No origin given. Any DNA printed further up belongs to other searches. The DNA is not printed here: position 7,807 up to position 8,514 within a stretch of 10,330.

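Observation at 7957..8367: Small Cys/His-rich ORF with an HExxH zincin-like motif inside a structural operon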

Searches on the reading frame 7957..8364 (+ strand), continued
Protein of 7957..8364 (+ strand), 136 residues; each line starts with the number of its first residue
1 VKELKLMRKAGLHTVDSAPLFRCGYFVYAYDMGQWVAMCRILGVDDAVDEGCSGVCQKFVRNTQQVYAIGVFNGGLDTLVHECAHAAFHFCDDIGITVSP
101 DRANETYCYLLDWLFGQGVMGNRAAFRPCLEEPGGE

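Call 48: get_annotated_region(hit=H67, flank=5000)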
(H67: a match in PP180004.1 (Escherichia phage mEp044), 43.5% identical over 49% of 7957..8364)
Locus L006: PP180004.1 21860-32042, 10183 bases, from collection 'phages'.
description: Escherichia phage mEp044, complete genome.
organism: Escherichia phage mEp044 (NCBI taxid 3121469)
taxonomy: Viruses; Duplodnaviria; Heunggongvirae; Uroviricota; Caudoviricetes
host: Escherichia coli K-12; source: human feces; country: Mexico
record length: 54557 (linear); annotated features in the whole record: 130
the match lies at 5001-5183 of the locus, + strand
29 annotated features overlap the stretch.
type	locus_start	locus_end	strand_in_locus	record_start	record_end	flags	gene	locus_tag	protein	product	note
CDS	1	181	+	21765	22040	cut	-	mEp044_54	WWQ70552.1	hypothetical protein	rasttk_feature_creation_tool=/opt/patric-common/ runtime/bin/phanotate version Unknown; ...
CDS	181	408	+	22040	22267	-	-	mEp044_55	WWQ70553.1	hypothetical protein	rasttk_feature_creation_tool=/opt/patric-common/ runtime/bin/phanotate version Unknown; ...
CDS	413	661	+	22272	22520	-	-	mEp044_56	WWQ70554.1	hypothetical protein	rasttk_feature_creation_tool=/opt/patric-common/ runtime/bin/phanotate version Unknown; ...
CDS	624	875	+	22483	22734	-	-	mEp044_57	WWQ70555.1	hypothetical protein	rasttk_feature_creation_tool=/opt/patric-common/ runtime/bin/phanotate version Unknown; ...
CDS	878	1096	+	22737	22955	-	-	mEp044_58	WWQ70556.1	hypothetical protein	rasttk_feature_creation_tool=/opt/patric-common/ runtime/bin/phanotate version Unknown; ...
CDS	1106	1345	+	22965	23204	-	-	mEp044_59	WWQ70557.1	hypothetical protein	rasttk_feature_creation_tool=/opt/patric-common/ runtime/bin/phanotate version Unknown; ...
CDS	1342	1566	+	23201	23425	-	-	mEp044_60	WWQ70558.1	hypothetical protein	rasttk_feature_creation_tool=/opt/patric-common/ runtime/bin/phanotate version Unknown; ...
regulatory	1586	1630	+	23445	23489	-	-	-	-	terminator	Rho-independent terminator predicted by ARNold; label: T7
CDS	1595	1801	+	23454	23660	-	-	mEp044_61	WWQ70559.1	hypothetical protein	rasttk_feature_creation_tool=/opt/patric-common/ runtime/bin/phanotate version Unknown; ...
CDS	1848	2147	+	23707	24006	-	-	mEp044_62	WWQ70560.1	hypothetical protein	rasttk_feature_creation_tool=/opt/patric-common/ runtime/bin/phanotate version Unknown; ...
CDS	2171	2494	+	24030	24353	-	-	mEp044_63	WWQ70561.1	hypothetical protein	rasttk_feature_creation_tool=/opt/patric-common/ runtime/bin/phanotate version Unknown; ...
CDS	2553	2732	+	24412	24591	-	-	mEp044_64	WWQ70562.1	hypothetical protein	rasttk_feature_creation_tool=/opt/patric-common/ runtime/bin/phanotate version Unknown; ...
CDS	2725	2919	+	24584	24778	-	-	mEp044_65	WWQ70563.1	hypothetical protein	rasttk_feature_creation_tool=/opt/patric-common/ runtime/bin/phanotate version Unknown; ...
CDS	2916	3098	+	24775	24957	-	-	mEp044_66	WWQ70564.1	hypothetical protein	rasttk_feature_creation_tool=/opt/patric-common/ runtime/bin/phanotate version Unknown; ...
CDS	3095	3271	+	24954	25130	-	-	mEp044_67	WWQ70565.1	hypothetical protein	rasttk_feature_creation_tool=/opt/patric-common/ runtime/bin/phanotate version Unknown; ...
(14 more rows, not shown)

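Call 50: search_protein_families(library=pfam, proteins=[L003:11829-18782:+, L003:10411-11133:+, L003:11138-11821:+, L003:18782-19195:+, L003:19192-19779:+, L003:7772-8203:+, L003:130-1098:+, L003:1124-2068:+], max_evalue=0.01)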
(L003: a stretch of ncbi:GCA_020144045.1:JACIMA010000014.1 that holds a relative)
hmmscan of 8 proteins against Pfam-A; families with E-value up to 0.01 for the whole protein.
L003:11829-18782:+ (2318 aa): 2 families
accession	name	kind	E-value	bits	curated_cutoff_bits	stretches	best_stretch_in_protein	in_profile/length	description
PF18857.6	LPD38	-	2e-14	54.6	27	1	2003-2162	16-164/189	Large polyvalent protein associated domain 38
PF03734.19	YkuD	-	6e-06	27.3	23.4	1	1104-1217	2-131/146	L,D-transpeptidase catalytic domain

L003:10411-11133:+ (241 aa): 0 families

L003:11138-11821:+ (228 aa): 1 family
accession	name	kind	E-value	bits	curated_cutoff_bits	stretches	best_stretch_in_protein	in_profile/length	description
PF12448.13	Milton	-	0.0081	16.7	22.3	0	126-212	23-106/173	Kinesin associated protein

L003:18782-19195:+ (138 aa): 0 families

L003:19192-19779:+ (196 aa): 0 families

L003:7772-8203:+ (144 aa): 0 families

L003:130-1098:+ (323 aa): 0 families

L003:1124-2068:+ (315 aa): 0 families

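Call 52: find_related_loci(query=A2, collection=viral_contigs, flank=6000)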
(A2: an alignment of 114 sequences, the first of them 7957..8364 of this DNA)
Query A2 (136 aa) in viral_contigs; peptide patterns used: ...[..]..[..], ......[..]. (x = any residue, [..] = any of these).
386 stretches matched a pattern; 337 encode a relative of the query (tblastn E <= 1e-3); the best 80 are kept; 80 distinct loci.
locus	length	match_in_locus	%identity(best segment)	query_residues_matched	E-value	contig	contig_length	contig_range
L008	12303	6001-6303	44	19-117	5e-25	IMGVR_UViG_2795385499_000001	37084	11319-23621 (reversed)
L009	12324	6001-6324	41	19-132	2e-24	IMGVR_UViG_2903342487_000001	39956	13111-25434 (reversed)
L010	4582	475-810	40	19-136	3e-24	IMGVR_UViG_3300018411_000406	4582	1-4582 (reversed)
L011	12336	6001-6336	41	19-136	6e-24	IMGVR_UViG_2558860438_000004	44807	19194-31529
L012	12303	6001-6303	44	19-117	8e-24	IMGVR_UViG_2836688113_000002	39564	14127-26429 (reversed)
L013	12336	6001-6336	40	19-136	1e-23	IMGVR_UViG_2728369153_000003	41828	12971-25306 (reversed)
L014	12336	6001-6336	40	19-136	2e-23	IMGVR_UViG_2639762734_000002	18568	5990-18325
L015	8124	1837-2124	46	19-112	2e-23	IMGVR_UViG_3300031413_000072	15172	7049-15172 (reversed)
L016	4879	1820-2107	46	19-112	2e-23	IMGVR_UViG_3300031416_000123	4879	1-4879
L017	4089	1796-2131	40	19-136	2e-23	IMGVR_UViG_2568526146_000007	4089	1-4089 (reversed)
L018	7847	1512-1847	40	19-136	2e-23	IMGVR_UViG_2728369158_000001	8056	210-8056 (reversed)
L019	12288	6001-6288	46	19-112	2e-23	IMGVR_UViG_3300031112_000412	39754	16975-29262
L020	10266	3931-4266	40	19-136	2e-23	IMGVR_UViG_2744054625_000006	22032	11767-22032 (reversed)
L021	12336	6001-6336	40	19-136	3e-23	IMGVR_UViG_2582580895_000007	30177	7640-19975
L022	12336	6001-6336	40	19-136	3e-23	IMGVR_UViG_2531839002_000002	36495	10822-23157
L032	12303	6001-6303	43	19-117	3e-23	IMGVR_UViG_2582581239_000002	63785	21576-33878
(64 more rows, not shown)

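Call 53: find_encoding_contigs(protein=P0006, flank=10000, max_places=4)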
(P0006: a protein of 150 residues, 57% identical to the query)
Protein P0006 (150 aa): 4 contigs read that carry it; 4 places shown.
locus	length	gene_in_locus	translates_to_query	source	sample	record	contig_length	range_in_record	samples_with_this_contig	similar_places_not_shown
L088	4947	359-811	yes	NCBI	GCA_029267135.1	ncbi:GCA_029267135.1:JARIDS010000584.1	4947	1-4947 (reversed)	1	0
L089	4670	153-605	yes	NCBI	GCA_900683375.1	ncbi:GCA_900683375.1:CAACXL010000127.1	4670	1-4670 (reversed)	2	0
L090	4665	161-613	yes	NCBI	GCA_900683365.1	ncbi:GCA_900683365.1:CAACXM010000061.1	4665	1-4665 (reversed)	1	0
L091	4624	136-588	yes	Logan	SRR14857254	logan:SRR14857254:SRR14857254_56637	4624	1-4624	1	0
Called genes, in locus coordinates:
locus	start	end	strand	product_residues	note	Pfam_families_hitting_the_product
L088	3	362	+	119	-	?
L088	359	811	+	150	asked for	-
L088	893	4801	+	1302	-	PF02395:Peptidase_S6, PF24078:Beta-sol_PIC_HAP1_IgA0_2nd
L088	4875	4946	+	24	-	?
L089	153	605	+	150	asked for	-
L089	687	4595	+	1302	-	PF02395:Peptidase_S6, PF24078:Beta-sol_PIC_HAP1_IgA0_2nd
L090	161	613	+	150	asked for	-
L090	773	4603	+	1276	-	PF02395:Peptidase_S6, PF24078:Beta-sol_PIC_HAP1_IgA0_2nd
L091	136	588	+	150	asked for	-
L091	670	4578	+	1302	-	PF02395:Peptidase_S6, PF24078:Beta-sol_PIC_HAP1_IgA0_2nd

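Call 54: find_encoding_contigs(protein=P0007, flank=10000, max_places=3)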
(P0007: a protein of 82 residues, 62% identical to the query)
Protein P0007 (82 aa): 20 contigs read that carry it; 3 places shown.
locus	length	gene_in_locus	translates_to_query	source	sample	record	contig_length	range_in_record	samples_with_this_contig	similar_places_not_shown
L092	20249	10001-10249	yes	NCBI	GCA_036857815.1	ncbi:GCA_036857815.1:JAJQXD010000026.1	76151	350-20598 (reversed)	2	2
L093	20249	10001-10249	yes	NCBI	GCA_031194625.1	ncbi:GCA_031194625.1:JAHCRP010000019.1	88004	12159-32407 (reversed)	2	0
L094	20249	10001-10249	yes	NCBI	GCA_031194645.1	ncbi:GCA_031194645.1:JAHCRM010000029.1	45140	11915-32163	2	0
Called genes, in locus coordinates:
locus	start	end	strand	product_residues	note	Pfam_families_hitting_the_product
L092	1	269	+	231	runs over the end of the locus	PF00345:PapD_N, PF02753:PapD_C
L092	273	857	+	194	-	-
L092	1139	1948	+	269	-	-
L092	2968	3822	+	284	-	PF01522:Polysacc_deac_1, PF03065:Glyco_hydro_57 (weak)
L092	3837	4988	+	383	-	PF13439:Glyco_transf_4, PF20706:GT4-conflict, PF13579:Glyco_trans_4_4, PF00534:Glycos_transf_1, PF13692:Glyco_trans_1_4, PF13524:Glyco_trans_1_2 (weak)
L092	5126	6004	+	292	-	PF04393:DUF535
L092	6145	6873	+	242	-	PF12833:HTH_18, PF00165:HTH_AraC (weak)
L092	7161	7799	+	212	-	PF13462:Thioredoxin_4, PF01323:DSBA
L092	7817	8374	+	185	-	-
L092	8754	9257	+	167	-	PF07017:PagP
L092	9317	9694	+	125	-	PF06486:DUF1093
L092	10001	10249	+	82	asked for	-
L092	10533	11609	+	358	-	PF00872:Transposase_mut, PF10551:MULE (faint)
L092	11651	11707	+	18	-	PF13438:DUF4113 (weak)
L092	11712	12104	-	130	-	PF10784:Plasmid_stab_B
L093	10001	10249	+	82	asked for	-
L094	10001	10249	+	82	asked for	-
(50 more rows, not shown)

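Call 55: get_annotated_region(hit=H56, flank=2500)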
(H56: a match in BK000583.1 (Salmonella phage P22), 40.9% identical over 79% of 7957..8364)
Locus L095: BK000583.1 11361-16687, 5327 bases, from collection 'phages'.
description: TPA_inf: Salmonella phage P22, complete genome.
organism: Salmonella phage P22 (NCBI taxid 2908168)
taxonomy: Viruses; Duplodnaviria; Heunggongvirae; Uroviricota; Caudoviricetes; Lederbergvirus; Lederbergvirus P22
host: Salmonella enterica subsp. enterica serovar Typhimurium; source: -; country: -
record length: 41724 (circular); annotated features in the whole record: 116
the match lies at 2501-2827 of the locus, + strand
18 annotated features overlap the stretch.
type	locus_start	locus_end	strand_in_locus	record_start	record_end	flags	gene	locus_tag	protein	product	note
CDS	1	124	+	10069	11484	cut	20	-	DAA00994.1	injection protein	-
CDS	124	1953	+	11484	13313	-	16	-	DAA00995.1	injection protein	-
CDS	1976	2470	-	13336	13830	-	sieA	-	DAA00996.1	SieA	superinfection exclusion of infection by other phages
regulatory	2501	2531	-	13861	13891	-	sieA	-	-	promoter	-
regulatory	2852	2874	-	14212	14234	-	mnt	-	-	terminator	-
CDS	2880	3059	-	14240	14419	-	orf59a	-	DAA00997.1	unknown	-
CDS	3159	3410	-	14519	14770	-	mnt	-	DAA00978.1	transcriptional repressor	N-terminal methionine removed; Mnt; maintenance of lysogeny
regulatory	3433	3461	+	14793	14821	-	arc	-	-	promoter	used by both arc and ant genes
regulatory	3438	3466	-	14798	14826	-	mnt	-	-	promoter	-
protein_bind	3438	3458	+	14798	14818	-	arc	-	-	Arc repressor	arc operator (O arc)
protein_bind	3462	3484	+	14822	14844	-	-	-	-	Mnt protein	mnt operator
CDS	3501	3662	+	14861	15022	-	arc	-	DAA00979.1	transcriptional repressor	Arc; represses Ant gene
misc_RNA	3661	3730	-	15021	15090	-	sar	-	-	antisense RNA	regulator of ant gene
regulatory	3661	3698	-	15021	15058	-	sar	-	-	terminator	-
CDS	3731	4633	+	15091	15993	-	ant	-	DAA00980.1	antirepressor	Ant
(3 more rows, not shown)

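Call 57: search_protein_families(library=padloc, alignment_id=A3, max_evalue=0.1)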
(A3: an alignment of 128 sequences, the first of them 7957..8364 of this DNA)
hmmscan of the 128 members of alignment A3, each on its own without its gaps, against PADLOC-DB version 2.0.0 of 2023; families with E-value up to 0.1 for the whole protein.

A. member 1, window:7957-8364:+ (136 aa): 0 families

B. families by the number of members that match (of 128 scanned): 6 families
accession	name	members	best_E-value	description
PDLC03953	RmrA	2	0.015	-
PDLC03476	REase_II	1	9.1e-06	Type II restriction enzyme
PDLC03411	REase_II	1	0.00077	Type II restriction enzyme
PDLC03982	PD-Lambda-2_B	1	0.0095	-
PDLC03955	RmrA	1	0.025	-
PDLC04683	PDC-M49B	1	0.041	-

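Call 58: search_protein_families(library=ncbifam, alignment_id=A3, max_evalue=0.1)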
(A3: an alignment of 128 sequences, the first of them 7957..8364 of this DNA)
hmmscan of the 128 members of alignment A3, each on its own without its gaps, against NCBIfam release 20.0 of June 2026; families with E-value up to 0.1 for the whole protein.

A. member 1, window:7957-8364:+ (136 aa): 1 family
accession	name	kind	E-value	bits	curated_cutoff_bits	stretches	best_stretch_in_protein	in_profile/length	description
TIGR04267.2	mod_HExxH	domain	0.087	12.8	40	0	77-105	65-93/177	aKG-HExxH-type peptide beta-hydroxylase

B. families by the number of members that match (of 128 scanned): 17 families
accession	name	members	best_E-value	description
TIGR04267.2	mod_HExxH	12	0.012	aKG-HExxH-type peptide beta-hydroxylase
NF049849.1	HEXXH_WD0702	2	0.015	WD_0702 family putative metalloprotease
TIGR04440.1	glyco_TIGR04440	1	0.0083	TIGR00180 family glycosyltransferase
NF008943.0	PRK12292.3-1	1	0.012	ATP phosphoribosyltransferase regulatory subunit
NF010293.0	PRK13733.1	1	0.014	F-type conjugal transfer protein TraV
NF003992.0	PRK05472.2-1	1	0.016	redox-sensing transcriptional repressor Rex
NF002560.0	PRK02135.1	1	0.02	tRNA (pseudouridine(54)-N(1))-methyltransferase TrmY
NF012012.0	PRK15468.1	1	0.025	ethanolamine utilization microcompartment protein EutS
TIGR02290.1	M3_fam_3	1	0.03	M3 family oligoendopeptidase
TIGR00340.1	zpr1_rel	1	0.038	zinc finger protein ZPR1 homolog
NF010617.0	PRK14013.2-3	1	0.053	hypothetical protein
NF040510.1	avirulen_svx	1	0.058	Svx/AvrXca family virulence/avirulence protein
NF010536.0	PRK13923.2-1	1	0.073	putative spore coat protein regulator protein YlbO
NF000494.1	FosF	1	0.077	fosfomycin resistance glutathione transferase FosF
NF000155.1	trim_DfrC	1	0.082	trimethoprim-sensitive dihydrofolate reductase DfrC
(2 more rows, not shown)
